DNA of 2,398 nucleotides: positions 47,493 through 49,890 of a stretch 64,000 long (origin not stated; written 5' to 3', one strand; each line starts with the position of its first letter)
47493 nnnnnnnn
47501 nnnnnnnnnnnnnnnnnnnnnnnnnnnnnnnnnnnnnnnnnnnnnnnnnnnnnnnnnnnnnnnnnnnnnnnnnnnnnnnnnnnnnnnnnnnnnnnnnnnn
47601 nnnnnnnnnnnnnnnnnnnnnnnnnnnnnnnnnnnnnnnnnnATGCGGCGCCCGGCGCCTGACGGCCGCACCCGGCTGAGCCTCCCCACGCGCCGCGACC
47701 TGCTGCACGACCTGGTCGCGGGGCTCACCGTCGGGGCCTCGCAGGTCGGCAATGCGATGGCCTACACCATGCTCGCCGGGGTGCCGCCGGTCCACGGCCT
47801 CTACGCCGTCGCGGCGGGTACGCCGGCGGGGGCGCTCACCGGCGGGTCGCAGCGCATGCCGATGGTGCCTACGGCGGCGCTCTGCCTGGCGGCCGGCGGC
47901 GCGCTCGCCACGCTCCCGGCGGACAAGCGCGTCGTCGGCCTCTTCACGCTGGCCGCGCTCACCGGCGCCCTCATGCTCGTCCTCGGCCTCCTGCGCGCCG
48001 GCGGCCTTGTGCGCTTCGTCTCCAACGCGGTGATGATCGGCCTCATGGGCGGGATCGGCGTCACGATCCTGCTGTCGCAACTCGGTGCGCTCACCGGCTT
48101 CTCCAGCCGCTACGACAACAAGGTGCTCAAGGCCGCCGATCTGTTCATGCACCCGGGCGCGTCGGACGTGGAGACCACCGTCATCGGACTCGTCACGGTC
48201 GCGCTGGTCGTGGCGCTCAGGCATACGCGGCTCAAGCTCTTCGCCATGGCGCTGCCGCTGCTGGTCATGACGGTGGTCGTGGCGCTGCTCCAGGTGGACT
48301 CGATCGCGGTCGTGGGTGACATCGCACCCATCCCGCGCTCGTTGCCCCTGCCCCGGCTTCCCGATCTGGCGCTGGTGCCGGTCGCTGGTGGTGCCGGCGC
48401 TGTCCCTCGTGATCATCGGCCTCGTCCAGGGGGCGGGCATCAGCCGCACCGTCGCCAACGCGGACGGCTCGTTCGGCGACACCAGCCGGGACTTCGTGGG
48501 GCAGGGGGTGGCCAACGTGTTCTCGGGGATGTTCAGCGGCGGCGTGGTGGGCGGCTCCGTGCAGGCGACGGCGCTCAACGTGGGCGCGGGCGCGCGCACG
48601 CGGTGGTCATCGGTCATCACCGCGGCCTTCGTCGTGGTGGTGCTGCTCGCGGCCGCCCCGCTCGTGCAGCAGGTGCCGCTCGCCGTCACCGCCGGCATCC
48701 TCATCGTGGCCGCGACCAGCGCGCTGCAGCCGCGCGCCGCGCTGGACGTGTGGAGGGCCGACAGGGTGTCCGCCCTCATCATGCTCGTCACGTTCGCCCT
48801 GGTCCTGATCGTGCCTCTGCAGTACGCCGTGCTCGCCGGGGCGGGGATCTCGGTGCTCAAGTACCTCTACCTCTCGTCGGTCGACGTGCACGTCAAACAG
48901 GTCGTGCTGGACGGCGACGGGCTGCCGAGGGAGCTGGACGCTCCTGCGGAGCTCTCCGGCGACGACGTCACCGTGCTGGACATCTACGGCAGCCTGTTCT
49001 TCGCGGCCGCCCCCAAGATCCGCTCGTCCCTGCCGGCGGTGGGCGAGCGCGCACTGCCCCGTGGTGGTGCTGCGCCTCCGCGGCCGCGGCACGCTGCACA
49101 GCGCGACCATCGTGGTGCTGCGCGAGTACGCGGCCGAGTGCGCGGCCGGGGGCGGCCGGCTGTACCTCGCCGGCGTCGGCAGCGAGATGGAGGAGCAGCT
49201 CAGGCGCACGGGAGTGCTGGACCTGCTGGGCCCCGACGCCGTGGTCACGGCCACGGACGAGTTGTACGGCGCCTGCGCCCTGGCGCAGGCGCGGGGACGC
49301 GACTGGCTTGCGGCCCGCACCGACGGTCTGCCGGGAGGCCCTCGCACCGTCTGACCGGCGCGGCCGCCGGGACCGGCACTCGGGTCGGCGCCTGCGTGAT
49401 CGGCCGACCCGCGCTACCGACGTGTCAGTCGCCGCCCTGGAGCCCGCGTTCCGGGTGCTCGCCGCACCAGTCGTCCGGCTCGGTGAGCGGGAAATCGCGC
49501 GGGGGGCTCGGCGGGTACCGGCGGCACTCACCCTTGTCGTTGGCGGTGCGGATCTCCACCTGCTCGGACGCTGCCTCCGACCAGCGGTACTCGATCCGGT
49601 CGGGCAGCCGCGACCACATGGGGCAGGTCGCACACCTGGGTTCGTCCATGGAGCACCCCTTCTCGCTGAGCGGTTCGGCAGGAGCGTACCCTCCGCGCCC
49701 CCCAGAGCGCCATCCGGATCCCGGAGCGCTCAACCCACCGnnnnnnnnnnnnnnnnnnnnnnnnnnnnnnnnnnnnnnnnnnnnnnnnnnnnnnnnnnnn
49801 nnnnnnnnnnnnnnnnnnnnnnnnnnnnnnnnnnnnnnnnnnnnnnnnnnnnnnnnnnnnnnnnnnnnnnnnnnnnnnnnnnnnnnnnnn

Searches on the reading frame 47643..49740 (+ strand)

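Call 47: search_protein_families(library=pfam, proteins=[window:47643-49740:+], max_evalue=0.00001)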
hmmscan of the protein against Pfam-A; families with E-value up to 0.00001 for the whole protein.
window:47643-49740:+ (699 aa): 1 family
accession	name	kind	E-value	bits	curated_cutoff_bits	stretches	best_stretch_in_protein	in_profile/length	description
PF00916.26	Sulfate_transp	-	4.1e-32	111.8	23.2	1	20-240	1-234/380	Sulfate permease family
